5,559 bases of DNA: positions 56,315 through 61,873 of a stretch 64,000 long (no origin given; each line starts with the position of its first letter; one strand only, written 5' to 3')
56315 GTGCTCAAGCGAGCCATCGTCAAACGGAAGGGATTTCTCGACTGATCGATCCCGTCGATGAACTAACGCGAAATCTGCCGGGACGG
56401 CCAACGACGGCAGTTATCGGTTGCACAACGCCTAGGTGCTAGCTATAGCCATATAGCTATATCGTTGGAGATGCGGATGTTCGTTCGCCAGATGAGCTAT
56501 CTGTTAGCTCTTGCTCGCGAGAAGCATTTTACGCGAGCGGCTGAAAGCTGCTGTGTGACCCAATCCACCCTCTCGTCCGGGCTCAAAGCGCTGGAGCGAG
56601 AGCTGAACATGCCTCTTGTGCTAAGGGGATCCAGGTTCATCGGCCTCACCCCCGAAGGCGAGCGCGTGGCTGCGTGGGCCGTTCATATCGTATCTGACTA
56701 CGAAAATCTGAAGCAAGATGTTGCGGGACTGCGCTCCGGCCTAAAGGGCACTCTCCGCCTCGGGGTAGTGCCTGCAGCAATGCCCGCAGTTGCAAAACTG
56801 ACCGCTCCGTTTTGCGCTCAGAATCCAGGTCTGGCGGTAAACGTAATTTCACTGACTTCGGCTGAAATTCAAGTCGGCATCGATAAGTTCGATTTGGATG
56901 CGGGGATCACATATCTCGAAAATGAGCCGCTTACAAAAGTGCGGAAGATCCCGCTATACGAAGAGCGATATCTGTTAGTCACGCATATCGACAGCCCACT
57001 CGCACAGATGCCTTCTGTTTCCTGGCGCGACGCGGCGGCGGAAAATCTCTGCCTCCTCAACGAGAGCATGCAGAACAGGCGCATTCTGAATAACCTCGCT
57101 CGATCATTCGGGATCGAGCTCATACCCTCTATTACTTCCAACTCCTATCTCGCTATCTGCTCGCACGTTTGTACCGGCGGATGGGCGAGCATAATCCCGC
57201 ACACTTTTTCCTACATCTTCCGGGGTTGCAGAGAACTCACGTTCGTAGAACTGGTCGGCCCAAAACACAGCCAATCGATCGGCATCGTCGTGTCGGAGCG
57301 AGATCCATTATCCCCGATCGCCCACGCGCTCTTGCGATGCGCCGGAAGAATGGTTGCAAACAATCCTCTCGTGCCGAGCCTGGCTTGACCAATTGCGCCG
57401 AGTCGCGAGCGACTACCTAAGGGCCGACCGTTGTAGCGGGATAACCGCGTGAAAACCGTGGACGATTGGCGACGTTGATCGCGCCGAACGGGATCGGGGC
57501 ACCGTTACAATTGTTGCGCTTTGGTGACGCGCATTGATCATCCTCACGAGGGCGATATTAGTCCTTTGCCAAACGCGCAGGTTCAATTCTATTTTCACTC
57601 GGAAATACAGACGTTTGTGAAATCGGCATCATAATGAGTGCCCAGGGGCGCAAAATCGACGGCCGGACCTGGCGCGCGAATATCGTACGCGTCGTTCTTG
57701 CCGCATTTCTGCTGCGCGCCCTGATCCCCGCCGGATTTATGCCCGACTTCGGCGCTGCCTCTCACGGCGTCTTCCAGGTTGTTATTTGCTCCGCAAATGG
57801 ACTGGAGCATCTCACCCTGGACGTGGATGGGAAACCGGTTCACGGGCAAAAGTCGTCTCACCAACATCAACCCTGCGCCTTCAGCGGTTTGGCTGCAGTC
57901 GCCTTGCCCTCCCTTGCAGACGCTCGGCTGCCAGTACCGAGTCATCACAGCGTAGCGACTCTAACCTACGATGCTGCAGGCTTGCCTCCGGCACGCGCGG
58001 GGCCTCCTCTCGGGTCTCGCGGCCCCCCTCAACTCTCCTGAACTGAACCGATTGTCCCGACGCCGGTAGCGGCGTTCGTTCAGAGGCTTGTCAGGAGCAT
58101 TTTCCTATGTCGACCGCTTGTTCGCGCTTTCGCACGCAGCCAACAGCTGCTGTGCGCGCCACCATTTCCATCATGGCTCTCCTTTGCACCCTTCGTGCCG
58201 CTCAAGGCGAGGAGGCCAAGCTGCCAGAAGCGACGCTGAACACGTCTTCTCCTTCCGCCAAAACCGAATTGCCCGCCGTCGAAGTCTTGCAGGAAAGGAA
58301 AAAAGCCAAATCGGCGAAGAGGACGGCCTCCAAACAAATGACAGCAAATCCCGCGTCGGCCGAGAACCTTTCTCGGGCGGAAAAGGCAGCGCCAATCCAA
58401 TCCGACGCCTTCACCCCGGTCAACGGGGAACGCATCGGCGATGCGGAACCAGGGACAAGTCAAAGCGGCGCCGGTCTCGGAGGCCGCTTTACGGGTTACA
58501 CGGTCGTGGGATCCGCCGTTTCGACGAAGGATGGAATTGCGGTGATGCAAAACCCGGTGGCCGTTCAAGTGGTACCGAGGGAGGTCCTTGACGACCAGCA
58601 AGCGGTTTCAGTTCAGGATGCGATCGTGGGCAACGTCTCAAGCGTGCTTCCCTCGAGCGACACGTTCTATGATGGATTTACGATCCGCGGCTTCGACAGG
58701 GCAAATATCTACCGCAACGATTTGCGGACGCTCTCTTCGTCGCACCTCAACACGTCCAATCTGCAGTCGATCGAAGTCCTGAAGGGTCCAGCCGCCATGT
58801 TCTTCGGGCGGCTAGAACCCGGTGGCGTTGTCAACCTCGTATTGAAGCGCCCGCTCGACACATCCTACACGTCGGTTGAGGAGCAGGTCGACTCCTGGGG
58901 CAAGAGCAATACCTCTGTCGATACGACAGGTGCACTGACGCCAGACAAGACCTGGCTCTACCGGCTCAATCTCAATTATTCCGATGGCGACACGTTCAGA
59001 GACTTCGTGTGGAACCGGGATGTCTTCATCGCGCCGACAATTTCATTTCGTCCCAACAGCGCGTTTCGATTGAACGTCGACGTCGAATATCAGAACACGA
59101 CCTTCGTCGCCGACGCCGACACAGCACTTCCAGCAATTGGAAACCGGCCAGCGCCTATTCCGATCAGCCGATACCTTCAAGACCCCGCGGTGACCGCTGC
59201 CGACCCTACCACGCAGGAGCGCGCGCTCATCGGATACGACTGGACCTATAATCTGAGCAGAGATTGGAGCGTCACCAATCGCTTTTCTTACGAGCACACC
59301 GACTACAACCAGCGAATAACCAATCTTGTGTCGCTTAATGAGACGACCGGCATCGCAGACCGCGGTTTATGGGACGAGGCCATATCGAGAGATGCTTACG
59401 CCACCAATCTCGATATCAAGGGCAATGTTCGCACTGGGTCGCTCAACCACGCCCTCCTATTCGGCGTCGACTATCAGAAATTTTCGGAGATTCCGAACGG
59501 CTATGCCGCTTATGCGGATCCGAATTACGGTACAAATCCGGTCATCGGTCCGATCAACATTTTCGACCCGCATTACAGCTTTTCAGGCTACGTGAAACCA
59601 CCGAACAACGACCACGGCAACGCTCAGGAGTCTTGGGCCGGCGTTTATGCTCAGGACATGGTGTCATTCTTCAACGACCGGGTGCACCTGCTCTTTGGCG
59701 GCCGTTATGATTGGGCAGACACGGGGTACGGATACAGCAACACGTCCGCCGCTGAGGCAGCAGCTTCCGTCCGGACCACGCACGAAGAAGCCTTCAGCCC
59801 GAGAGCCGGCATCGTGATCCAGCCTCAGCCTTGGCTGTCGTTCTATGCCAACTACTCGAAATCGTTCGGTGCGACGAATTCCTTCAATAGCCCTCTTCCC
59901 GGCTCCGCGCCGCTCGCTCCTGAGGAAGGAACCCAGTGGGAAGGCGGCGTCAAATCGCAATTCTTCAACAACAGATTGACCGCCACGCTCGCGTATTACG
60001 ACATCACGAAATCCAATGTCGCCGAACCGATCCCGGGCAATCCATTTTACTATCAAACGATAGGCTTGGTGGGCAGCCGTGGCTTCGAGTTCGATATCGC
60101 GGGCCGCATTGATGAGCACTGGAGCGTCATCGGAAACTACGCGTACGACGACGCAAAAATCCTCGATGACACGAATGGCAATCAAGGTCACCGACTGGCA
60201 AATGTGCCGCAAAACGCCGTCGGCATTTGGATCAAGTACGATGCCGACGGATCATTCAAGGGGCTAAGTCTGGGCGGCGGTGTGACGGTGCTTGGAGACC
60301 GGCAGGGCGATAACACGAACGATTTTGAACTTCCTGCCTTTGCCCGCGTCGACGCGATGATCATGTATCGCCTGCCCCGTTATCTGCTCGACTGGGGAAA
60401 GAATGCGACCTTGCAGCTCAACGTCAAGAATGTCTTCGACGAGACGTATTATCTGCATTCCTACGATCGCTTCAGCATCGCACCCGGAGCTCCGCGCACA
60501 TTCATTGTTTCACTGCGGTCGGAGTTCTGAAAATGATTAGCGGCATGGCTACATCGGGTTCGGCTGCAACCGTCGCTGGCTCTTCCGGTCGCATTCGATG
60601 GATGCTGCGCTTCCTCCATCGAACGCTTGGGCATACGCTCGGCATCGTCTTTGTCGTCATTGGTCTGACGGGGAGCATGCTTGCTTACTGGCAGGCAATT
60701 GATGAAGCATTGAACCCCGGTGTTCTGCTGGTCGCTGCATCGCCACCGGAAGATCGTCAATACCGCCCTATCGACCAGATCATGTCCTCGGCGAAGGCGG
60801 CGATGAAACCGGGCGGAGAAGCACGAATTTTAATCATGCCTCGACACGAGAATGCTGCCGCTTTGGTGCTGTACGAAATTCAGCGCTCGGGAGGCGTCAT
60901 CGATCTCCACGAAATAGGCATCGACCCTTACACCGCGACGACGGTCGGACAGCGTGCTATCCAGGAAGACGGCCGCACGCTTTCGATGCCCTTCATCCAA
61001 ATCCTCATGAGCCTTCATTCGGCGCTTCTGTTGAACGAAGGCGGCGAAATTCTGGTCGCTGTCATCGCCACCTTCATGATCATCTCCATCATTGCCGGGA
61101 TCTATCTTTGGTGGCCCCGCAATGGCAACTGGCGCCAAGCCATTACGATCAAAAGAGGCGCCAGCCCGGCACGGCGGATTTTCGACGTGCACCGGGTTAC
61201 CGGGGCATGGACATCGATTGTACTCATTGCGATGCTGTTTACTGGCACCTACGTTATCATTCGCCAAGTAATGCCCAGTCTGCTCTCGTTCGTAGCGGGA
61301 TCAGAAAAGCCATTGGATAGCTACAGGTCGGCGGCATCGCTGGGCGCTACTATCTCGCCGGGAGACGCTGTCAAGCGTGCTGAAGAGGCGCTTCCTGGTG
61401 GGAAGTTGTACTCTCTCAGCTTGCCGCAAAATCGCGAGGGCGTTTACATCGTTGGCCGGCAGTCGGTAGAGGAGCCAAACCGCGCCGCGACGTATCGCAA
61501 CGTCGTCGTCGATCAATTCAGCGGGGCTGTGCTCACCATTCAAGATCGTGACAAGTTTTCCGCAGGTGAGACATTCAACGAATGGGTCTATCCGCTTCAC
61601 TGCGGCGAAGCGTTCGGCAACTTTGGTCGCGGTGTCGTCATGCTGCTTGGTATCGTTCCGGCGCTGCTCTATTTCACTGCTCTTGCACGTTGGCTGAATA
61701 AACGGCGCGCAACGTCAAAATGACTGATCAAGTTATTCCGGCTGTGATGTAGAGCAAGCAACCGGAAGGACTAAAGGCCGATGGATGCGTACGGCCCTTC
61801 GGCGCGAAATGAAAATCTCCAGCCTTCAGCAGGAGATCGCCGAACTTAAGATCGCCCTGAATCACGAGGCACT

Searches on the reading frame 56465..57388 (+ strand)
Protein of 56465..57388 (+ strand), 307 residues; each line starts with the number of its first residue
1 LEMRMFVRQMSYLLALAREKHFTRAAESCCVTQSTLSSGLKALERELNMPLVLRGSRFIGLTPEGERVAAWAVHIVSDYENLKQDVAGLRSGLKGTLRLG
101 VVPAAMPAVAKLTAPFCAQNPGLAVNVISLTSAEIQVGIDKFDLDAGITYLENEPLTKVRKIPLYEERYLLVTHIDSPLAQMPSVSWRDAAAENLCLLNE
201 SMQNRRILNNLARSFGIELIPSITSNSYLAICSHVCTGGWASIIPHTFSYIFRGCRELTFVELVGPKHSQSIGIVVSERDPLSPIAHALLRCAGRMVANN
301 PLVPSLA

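Call 11: search_protein_families(library=pfam, proteins=[window:56465-57388:+], max_evalue=0.001)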
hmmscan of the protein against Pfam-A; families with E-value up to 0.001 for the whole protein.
window:56465-57388:+ (307 aa): 2 families
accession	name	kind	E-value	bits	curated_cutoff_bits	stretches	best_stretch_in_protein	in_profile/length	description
PF03466.25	LysR_substrate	-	1.2e-28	100.3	28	1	91-294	2-205/209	LysR substrate binding domain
PF00126.33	HTH_1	-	7e-18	64.8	26.6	1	8-66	2-60/60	Bacterial regulatory helix-turn-helix protein, lysR family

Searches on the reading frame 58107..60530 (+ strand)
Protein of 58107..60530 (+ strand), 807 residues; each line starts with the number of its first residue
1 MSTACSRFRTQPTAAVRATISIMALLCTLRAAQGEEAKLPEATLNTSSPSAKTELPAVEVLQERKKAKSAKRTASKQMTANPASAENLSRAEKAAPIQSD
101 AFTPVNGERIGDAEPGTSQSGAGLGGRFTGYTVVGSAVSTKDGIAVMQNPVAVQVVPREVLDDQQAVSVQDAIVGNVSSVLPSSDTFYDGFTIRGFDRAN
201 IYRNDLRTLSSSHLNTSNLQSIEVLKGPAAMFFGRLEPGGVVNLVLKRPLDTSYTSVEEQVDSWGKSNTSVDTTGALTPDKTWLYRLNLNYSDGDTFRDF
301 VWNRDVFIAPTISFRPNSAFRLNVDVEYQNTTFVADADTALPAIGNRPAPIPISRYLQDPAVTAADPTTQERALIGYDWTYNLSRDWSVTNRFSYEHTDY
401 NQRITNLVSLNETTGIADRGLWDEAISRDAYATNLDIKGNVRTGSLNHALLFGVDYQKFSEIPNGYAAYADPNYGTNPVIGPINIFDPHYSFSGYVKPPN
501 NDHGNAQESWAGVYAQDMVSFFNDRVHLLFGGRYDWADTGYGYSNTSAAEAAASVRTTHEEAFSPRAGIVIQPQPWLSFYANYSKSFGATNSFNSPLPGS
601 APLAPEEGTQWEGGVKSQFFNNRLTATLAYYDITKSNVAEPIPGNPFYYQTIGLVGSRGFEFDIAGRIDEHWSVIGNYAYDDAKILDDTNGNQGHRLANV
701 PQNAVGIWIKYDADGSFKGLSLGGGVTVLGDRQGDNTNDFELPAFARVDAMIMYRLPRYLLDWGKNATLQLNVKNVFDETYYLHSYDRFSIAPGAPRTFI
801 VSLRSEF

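Call 11: search_protein_families(library=pfam, proteins=[window:58107-60530:+], max_evalue=0.001)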
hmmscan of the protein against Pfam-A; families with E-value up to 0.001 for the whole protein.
window:58107-60530:+ (807 aa): 2 families
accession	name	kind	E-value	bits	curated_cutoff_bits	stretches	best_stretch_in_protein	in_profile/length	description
PF00593.30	TonB_dep_Rec_b-barrel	-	2.1e-61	209.6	27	1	321-776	14-436/436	TonB dependent receptor-like, beta-barrel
PF07715.20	Plug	-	2e-16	60.9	23.9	1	146-241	2-107/107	TonB-dependent Receptor Plug Domain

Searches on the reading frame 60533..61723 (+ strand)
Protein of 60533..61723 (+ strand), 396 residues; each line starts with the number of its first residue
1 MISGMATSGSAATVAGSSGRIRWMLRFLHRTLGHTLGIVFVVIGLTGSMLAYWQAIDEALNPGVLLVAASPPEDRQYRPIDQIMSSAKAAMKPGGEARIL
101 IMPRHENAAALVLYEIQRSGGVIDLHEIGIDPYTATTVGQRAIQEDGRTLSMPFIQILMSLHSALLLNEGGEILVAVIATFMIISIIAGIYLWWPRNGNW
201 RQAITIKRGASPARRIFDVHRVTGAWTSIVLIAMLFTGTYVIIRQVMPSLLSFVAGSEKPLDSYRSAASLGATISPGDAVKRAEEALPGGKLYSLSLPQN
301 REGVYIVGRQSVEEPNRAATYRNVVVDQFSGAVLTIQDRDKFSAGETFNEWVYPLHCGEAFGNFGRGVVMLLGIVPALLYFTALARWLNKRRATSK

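Call 11: search_protein_families(library=pfam, proteins=[window:60533-61723:+], max_evalue=0.001)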
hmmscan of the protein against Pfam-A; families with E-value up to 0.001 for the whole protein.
window:60533-61723:+ (396 aa): 2 families
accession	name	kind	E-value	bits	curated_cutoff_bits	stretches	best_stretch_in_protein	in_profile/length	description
PF03929.21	PepSY_TM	-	3.6e-53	181.7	28.8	1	28-390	3-295/295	PepSY-associated TM region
PF03413.25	PepSY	-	1.4e-07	32.2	24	1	274-335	2-58/60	Peptidase propeptide and YPEB domain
